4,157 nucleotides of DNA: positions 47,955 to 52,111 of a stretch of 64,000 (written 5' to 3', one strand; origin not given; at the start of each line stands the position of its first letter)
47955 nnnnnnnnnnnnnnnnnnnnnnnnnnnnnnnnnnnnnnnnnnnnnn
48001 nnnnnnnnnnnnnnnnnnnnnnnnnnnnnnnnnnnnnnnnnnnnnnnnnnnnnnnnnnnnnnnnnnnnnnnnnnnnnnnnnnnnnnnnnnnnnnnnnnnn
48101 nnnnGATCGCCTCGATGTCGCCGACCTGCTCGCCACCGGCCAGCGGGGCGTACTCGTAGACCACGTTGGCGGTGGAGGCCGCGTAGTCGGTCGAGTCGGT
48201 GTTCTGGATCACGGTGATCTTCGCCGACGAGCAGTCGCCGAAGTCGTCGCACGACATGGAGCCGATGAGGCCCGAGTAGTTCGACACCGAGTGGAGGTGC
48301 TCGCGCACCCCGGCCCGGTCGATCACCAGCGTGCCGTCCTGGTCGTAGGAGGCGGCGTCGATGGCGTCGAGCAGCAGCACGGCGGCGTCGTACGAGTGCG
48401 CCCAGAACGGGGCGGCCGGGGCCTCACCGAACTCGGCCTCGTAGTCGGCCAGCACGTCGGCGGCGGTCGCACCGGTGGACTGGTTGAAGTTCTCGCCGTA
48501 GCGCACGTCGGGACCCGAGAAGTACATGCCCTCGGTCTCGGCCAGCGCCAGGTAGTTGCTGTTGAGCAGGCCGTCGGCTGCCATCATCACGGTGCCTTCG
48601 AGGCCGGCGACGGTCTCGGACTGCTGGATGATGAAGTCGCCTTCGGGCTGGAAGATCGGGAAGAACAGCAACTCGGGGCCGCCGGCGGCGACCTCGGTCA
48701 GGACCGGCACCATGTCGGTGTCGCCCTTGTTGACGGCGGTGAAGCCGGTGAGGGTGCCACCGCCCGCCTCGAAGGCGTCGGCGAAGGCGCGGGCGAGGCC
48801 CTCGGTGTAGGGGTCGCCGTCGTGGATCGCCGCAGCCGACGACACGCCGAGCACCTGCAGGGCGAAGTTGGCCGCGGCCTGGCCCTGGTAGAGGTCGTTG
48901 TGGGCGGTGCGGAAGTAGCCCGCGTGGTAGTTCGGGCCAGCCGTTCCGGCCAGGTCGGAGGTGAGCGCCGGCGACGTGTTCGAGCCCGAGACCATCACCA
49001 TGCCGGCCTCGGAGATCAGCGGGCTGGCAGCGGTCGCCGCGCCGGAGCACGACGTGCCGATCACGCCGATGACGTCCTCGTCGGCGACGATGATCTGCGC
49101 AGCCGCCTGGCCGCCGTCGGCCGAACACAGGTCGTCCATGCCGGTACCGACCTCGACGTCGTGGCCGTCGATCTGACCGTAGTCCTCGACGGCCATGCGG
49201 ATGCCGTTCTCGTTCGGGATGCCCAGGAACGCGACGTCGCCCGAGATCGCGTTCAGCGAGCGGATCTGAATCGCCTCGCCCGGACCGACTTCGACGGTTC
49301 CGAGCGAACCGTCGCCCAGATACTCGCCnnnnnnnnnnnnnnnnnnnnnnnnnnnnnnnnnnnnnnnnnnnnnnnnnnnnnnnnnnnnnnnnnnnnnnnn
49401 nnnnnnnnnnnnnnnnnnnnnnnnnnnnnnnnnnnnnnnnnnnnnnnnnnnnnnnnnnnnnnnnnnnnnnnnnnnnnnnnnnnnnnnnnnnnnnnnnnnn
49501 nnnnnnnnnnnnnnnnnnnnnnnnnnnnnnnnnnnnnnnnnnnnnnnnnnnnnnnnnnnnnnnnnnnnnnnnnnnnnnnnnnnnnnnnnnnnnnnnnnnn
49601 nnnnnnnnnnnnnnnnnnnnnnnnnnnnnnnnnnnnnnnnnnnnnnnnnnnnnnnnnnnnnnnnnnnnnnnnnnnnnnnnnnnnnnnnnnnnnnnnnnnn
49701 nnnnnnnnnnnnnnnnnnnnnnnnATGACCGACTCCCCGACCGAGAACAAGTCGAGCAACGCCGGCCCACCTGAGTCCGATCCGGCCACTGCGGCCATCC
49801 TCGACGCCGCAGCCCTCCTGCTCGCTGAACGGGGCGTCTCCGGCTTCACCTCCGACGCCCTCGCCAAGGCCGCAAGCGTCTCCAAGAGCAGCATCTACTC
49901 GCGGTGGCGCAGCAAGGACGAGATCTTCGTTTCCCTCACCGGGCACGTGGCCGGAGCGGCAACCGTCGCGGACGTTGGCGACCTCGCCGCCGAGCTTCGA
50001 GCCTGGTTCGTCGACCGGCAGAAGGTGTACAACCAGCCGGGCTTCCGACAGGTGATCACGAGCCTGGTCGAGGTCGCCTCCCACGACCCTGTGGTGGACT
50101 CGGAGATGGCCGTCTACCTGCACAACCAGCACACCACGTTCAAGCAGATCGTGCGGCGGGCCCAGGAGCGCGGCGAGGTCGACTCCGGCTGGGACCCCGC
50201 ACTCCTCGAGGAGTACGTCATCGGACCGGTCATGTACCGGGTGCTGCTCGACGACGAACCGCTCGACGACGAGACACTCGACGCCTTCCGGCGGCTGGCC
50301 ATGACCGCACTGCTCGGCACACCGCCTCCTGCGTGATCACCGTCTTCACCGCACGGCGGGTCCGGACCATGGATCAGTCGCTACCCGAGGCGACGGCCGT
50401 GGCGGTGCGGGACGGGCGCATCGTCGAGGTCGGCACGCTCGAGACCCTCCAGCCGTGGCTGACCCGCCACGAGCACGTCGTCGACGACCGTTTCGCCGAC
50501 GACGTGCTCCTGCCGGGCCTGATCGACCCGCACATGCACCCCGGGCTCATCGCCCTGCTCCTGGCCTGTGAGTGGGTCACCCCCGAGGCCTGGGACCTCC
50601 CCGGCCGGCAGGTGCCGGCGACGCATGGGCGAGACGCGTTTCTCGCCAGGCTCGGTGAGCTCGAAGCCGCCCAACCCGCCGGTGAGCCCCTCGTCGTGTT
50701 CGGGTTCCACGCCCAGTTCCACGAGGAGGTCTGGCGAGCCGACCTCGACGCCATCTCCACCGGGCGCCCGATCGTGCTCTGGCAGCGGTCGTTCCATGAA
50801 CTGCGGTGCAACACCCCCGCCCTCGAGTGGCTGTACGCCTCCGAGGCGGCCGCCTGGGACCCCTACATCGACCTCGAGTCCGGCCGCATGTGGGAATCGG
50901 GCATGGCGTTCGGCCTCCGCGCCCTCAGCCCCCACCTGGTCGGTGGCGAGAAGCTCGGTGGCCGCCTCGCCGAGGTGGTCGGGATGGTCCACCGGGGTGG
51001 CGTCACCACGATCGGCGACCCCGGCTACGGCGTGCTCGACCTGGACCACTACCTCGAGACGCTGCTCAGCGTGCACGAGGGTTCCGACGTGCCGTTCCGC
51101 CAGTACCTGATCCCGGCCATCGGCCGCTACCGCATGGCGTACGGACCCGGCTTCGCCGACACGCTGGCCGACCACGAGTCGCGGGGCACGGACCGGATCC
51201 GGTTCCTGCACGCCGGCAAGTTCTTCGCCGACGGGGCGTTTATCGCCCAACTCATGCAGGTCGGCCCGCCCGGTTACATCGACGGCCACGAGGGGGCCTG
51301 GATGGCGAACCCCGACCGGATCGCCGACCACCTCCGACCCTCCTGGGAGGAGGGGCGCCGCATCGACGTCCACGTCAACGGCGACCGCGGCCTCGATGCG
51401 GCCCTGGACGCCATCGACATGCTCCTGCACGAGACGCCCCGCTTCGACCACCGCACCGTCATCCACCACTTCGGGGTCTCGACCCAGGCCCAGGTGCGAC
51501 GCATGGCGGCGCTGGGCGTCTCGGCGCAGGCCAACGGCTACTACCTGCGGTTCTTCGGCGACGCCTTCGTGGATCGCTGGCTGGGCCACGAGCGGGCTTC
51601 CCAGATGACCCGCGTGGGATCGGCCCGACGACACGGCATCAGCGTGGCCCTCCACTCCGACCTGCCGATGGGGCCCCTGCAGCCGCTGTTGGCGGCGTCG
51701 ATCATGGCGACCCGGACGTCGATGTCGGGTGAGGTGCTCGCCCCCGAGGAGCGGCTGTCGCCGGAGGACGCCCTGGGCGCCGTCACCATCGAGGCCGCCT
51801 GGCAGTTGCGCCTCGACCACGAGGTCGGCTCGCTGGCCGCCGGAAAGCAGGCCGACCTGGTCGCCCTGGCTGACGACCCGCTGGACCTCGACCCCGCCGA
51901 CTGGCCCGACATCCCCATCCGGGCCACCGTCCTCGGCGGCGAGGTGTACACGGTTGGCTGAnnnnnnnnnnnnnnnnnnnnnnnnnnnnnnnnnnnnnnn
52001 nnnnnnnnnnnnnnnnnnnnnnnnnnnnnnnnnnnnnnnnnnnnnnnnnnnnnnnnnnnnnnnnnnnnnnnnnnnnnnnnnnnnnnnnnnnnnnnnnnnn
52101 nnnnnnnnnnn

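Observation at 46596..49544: Single 982-aa lipoprotein fusing two unrelated substrate-binding protein classes (LivJ-like + DppA/OppA-like)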

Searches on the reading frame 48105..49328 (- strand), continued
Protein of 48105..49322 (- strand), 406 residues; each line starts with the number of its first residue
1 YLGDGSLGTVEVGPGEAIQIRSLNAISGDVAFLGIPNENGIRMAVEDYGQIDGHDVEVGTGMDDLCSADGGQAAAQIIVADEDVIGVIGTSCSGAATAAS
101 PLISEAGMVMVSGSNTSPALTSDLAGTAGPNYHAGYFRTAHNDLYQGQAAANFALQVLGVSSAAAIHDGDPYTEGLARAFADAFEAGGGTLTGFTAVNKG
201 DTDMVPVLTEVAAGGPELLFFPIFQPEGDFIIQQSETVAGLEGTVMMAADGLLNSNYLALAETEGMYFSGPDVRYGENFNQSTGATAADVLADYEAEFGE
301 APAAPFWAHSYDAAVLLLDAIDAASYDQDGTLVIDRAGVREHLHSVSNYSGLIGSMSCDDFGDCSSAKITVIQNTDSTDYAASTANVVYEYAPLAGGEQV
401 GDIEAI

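Call 75: search_protein_families(library=pfam, proteins=[P0236, P0237, P0243], max_evalue=0.0001)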
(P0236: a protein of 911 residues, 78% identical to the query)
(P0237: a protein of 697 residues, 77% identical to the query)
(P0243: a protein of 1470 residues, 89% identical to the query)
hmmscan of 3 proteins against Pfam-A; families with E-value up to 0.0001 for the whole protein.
P0236 (911 aa): 5 families
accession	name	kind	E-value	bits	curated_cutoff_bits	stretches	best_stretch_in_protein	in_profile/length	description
PF00069.31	Pkinase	-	6e-41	141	31.7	1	15-260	1-258/263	Protein kinase domain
PF13458.12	Peripla_BP_6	-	2.1e-34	120.2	31.7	1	537-874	4-321/343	Periplasmic binding protein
PF07714.23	PK_Tyr_Ser-Thr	-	2.8e-25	89.5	23.1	1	18-260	4-255/258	Protein tyrosine and serine/threonine kinase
PF01094.35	ANF_receptor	-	5e-15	55.8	25.4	1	567-845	19-297/353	Receptor family ligand binding region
PF03109.22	ABC1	-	2.7e-05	23.9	22.9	0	22-51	39-68/244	ABC1 atypical kinase-like domain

P0237 (697 aa): 6 families
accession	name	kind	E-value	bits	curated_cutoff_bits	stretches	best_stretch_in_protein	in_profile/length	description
PF13458.12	Peripla_BP_6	-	6.6e-32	111.9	31.7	1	7-343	2-318/343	Periplasmic binding protein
PF09084.16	NMT1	-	5.2e-24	85.8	20.5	1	423-632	3-211/216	NMT1/THI5 like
PF01094.35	ANF_receptor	-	5.1e-18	65.7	25.4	1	37-317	17-297/353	Receptor family ligand binding region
PF13379.11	NMT1_2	-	2.7e-12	47.5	24.7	1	414-584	8-195/252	NMT1-like family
PF16868.10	NMT1_3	-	6.7e-07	29.6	27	1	452-570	42-167/289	NMT1-like family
PF12974.12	Phosphonate-bd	-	2.1e-06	27.7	27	1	440-567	28-160/242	ABC transporter, phosphonate, periplasmic substrate-binding protein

P0243 (1470 aa): 5 families
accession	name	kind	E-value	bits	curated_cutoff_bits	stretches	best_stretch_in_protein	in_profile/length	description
PF00496.27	SBP_bac_5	-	5.4e-59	200.6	32.4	1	1007-1286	2-275/368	Bacterial extracellular solute-binding proteins, family 5 Middle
PF02608.20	Bmp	-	9.2e-40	136.9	24.1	1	646-896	6-249/301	ABC transporter substrate-binding protein PnrA-like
PF04069.17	OpuAC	-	7.2e-26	91.8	21.2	1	300-609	2-256/257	Substrate binding domain of ABC-type glycine betaine transport system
PF13458.12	Peripla_BP_6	-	1.7e-14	54.7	31.7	1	17-248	99-319/343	Periplasmic binding protein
PF01094.35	ANF_receptor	-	1.7e-05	24.5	25.4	0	23-266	96-349/353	Receptor family ligand binding region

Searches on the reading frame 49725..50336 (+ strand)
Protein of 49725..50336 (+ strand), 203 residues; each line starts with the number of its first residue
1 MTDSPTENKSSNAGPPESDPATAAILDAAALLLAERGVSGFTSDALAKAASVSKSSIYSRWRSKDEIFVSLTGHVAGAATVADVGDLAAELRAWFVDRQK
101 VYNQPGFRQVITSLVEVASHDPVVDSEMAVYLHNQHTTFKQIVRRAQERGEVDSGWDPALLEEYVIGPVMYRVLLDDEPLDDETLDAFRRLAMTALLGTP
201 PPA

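Call 9: search_protein_families(library=pfam, proteins=[window:49725-50336:+], max_evalue=0.001)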
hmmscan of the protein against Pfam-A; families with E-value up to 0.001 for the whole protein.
window:49725-50336:+ (203 aa): 2 families
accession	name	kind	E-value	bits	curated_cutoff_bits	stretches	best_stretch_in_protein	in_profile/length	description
PF16859.10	TetR_C_11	-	3.2e-22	79.5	32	1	82-187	2-108/113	Tetracyclin repressor-like, C-terminal domain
PF00440.29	TetR_N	-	2.5e-14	53.2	24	1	25-69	1-45/47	Bacterial regulatory proteins, tetR family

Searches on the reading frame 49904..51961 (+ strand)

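Call 9: search_protein_families(library=pfam, proteins=[window:49904-51961:+], max_evalue=0.001)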
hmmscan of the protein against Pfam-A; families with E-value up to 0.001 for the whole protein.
window:49904-51961:+ (685 aa): 3 families
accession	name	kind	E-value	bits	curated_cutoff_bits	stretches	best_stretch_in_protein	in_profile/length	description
PF07969.17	Amidohydro_3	-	7.3e-53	181.1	29.7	1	201-681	9-470/472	Amidohydrolase family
PF01979.26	Amidohydro_1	-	4.3e-13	49.7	25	1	463-680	127-343/345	Amidohydrolase family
PF22039.1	HUTI_composite_bact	-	4.4e-06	26.7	25.5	1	165-183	2-20/26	Imidazolonepropionase-like composite domain, bacteria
